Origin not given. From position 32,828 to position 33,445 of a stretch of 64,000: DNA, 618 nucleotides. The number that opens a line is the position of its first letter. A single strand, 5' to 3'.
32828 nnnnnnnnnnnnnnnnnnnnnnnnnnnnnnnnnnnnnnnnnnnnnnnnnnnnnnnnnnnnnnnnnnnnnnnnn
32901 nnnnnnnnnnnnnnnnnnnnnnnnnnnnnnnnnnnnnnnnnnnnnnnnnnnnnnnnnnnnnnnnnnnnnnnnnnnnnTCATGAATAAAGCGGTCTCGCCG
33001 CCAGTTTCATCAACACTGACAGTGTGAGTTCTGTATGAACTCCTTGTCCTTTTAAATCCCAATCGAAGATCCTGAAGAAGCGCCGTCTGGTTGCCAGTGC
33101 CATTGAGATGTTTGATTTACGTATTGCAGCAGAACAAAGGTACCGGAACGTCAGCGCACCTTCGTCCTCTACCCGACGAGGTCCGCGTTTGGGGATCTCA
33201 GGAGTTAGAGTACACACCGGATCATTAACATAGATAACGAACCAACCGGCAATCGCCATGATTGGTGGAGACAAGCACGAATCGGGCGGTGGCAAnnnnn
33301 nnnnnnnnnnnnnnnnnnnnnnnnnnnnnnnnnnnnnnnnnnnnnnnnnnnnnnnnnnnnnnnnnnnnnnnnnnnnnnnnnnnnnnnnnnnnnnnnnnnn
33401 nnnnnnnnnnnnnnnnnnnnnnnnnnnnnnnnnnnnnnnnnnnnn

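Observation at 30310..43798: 13.5-kb respiratory island assembling a complete outer-membrane-to-oxygen electron path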

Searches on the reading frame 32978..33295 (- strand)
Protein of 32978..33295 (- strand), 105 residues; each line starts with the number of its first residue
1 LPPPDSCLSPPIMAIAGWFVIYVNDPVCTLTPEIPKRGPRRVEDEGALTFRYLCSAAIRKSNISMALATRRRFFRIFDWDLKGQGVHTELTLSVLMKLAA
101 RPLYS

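Call 38: search_protein_families(library=pfam, proteins=[window:32978-33295:-], max_evalue=0.00001)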
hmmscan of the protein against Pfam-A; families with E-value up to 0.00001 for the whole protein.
window:32978-33295:- (105 aa): 0 families
